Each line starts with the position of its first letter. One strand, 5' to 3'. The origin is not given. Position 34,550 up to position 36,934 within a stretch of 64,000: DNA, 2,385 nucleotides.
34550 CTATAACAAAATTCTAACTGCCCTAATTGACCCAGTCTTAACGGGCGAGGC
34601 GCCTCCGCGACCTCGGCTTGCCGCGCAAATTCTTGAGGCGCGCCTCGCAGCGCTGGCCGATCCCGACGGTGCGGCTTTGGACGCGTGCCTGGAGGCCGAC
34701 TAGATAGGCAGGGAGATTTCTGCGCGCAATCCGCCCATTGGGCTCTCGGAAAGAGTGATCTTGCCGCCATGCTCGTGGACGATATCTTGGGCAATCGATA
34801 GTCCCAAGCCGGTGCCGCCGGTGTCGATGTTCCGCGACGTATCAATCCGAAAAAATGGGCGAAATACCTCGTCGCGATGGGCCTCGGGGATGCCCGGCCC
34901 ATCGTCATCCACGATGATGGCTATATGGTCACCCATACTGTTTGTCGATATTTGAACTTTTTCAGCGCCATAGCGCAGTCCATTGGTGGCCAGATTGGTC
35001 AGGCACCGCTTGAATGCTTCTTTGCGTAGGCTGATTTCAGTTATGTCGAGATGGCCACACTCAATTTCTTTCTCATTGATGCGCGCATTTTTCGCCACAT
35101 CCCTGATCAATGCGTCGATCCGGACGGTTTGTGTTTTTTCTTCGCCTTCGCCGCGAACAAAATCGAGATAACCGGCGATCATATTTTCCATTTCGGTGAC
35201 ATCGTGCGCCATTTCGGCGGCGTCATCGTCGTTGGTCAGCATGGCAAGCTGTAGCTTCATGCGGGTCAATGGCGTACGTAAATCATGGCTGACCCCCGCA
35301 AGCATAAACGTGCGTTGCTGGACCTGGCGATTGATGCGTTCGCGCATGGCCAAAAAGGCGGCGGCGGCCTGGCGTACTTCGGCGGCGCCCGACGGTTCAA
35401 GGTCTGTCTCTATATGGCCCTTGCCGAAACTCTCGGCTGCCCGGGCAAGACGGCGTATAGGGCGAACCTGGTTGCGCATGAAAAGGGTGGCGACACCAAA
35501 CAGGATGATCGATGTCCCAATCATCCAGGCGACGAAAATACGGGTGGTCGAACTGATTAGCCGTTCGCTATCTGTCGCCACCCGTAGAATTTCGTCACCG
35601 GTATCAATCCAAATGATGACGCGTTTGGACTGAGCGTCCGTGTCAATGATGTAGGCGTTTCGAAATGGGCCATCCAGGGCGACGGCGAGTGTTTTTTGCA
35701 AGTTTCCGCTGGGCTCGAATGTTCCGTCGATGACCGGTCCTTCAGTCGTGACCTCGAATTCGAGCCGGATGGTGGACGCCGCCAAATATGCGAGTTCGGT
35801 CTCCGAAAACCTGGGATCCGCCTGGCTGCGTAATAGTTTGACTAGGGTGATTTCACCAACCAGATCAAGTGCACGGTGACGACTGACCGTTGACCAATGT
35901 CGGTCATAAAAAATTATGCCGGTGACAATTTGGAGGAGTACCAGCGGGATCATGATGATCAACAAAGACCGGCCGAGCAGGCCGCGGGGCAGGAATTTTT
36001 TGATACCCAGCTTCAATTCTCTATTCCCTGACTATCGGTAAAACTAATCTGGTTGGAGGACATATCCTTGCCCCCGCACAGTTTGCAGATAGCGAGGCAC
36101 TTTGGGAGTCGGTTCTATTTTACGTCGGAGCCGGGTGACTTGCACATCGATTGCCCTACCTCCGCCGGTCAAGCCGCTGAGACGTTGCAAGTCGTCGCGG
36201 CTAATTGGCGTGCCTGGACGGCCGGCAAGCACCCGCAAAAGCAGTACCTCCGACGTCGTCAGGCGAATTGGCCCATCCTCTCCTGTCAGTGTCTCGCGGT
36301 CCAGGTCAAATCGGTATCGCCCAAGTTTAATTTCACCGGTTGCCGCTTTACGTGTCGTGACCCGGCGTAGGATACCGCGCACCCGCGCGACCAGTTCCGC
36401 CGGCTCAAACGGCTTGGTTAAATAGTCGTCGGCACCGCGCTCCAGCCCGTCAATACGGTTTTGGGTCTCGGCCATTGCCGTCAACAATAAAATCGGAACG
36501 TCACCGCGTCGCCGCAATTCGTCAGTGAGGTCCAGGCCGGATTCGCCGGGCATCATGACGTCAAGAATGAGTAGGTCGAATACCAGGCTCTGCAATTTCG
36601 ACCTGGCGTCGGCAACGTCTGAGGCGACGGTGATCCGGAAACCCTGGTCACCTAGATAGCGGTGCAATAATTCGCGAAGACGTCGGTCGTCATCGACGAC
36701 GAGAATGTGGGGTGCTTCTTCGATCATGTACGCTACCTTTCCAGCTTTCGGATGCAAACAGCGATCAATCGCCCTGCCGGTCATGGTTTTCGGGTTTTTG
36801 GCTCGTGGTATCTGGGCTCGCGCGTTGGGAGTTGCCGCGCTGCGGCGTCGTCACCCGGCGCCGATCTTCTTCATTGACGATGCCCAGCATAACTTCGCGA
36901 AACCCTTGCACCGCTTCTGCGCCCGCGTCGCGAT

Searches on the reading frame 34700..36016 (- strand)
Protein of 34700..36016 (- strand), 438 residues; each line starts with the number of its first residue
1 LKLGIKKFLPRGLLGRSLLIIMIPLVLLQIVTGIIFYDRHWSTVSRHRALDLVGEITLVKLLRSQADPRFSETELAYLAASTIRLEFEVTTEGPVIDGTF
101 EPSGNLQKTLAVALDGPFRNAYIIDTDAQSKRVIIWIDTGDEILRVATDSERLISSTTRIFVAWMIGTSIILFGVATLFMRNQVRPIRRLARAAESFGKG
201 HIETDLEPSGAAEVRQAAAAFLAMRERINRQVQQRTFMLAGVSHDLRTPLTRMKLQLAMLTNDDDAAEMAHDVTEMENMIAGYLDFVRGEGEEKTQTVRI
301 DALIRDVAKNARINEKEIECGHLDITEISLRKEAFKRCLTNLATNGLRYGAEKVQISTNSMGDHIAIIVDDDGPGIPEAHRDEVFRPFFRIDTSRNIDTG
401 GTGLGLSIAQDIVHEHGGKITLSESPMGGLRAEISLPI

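Call 18: search_protein_families(library=pfam, proteins=[window:34700-36016:-], max_evalue=0.00001)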
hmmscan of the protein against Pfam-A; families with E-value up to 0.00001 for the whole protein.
window:34700-36016:- (438 aa): 3 families
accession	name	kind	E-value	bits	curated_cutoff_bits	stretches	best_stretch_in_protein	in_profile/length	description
PF02518.31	HATPase_c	-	1.4e-23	83.8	26.4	1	334-437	5-108/111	Histidine kinase-, DNA gyrase B-, and HSP90-like ATPase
PF00672.30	HAMP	-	3.9e-12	46.7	25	1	178-229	1-52/53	HAMP domain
PF00512.31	HisKA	-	4.2e-09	36.8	26.9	1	235-290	2-64/66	His Kinase A (phospho-acceptor) domain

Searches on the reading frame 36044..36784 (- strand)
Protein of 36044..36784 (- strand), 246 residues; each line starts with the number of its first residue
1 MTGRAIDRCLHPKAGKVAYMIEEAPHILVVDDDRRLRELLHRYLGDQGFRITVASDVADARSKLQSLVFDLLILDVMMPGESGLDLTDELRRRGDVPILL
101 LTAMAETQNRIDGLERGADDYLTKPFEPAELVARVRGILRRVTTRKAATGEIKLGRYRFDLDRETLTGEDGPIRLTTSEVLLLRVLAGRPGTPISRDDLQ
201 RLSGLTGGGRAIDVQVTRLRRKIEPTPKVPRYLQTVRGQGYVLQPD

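Call 18: search_protein_families(library=pfam, proteins=[window:36044-36784:-], max_evalue=0.00001)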
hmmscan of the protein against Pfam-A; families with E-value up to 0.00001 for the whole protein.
window:36044-36784:- (246 aa): 2 families
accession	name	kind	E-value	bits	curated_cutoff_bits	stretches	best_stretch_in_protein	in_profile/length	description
PF00072.30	Response_reg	-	2e-30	105.7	30.2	1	27-136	1-111/111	Response regulator receiver domain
PF00486.34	Trans_reg_C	-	5.4e-16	58.9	26.2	1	172-243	3-77/77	Transcriptional regulatory protein, C terminal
